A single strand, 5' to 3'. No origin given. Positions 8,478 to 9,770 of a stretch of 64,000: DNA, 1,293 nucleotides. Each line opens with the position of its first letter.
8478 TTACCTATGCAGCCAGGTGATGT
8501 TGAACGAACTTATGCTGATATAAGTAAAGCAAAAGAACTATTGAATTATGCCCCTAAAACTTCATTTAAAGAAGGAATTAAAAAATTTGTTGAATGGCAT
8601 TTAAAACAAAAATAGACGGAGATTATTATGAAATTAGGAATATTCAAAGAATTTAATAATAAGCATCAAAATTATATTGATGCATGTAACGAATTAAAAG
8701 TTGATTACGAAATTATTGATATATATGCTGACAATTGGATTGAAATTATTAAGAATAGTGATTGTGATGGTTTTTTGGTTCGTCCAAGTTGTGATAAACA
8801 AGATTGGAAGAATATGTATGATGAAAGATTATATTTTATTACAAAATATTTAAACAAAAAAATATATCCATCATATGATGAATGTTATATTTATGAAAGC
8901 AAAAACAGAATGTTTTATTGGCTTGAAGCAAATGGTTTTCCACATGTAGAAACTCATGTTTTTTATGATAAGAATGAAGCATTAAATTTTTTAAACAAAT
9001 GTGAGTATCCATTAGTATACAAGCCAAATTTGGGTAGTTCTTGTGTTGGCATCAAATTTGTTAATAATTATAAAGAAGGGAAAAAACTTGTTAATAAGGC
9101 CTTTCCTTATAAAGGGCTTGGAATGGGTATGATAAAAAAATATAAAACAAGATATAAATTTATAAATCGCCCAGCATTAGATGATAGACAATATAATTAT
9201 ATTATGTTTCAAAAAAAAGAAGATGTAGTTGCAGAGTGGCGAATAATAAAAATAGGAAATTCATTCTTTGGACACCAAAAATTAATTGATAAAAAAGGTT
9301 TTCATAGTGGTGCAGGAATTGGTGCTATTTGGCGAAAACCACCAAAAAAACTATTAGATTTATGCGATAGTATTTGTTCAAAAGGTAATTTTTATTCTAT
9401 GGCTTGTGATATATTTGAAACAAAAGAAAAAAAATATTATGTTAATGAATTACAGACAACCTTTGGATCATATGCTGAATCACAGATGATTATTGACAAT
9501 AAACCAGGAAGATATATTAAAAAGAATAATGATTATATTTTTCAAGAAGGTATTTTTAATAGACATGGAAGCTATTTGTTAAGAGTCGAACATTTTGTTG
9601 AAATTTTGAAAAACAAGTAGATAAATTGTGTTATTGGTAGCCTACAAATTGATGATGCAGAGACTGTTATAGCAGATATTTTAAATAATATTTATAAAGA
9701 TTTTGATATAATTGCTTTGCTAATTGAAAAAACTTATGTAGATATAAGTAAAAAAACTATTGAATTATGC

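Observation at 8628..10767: Pair of ATP-grasp genes (generic ATP-grasp and TupA-like) wedged between the epimerase and the first GT4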

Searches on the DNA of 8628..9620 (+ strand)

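Call 87: search_dna_similar(query=L092:8921-10990:+, collection=ecoli_genomes, mode=distant, max_rows=10)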
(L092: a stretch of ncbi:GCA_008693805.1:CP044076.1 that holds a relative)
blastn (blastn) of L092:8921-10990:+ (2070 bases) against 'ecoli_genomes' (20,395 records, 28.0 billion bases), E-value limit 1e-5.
Records with a match: 3; places in all: 3; records where one place covers at least 80% of the query: 0.
Genomes with a match: 3 of 5426; with a place that covers at least 80% of the query: 0. Places per genome that has any: lowest 1, median 1, highest 1. On chromosomes: 3 places; on plasmids: 0.
Best place of each record, by identity: 60-80% 3.
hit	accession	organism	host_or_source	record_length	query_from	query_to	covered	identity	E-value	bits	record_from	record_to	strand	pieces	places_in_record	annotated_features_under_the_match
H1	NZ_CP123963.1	Escherichia coli strain L6-21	Waterfowl manure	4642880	1240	1372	6%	72.4%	2e-7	69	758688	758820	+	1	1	hypothetical protein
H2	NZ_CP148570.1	Escherichia coli strain Z1322HEC0009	Homo sapiens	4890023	1240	1372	6%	72.4%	2e-7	69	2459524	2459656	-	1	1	hypothetical protein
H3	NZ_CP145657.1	Escherichia coli strain S1-IND-01-A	Homo sapiens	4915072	1240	1372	6%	72.4%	2e-7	69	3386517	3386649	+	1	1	hypothetical protein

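Call 89: get_annotated_region(hit=H1, flank=12000)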
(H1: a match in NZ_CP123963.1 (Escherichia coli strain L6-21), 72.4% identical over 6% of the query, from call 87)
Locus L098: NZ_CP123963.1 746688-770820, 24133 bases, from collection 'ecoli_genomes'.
description: Escherichia coli strain L6-21 chromosome, complete genome
organism: Escherichia coli strain L6-21 (NCBI taxid 562)
replicon: chromosome; assembly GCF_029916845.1
host: -; source: Waterfowl manure; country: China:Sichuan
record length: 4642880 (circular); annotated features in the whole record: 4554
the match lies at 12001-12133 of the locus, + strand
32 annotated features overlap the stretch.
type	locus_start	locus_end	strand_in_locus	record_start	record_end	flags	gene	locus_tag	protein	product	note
CDS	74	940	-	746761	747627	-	yghU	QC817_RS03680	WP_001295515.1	glutathione-dependent disulfide-bond oxidoreductase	-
CDS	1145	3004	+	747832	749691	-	gss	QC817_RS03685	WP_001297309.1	bifunctional glutathionylspermidine amidase/synthase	-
CDS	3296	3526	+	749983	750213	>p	-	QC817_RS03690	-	inorganic phosphate transporter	incomplete; partial in the middle of a contig; missing C-terminus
CDS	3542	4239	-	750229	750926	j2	-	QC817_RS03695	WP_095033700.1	IS1-like element IS1B family transposase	programmed frameshift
CDS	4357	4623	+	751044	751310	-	-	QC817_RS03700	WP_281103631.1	H-NS family nucleoid-associated regulatory protein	-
CDS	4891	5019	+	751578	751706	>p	-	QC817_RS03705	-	IS256 family transposase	incomplete; partial in the middle of a contig; missing C-terminus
CDS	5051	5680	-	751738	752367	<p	istA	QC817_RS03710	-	IS21-like element IS21 family transposase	incomplete; partial in the middle of a contig; missing C-terminus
CDS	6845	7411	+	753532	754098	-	-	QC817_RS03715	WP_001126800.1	inovirus-type Gp2 protein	-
CDS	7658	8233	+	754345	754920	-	-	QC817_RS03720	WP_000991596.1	hypothetical protein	-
CDS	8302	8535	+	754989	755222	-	-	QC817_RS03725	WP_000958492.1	helix-turn-helix transcriptional regulator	-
CDS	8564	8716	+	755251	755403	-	-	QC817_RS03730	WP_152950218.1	hypothetical protein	-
CDS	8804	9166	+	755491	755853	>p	-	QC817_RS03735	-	hypothetical protein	incomplete; partial in the middle of a contig; missing C-terminus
CDS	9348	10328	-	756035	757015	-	-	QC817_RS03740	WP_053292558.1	IS5-like element IS5 family transposase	-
CDS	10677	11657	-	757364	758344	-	-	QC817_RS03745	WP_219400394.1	IS5-like element IS5 family transposase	-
CDS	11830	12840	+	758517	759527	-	-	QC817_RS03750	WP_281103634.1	hypothetical protein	-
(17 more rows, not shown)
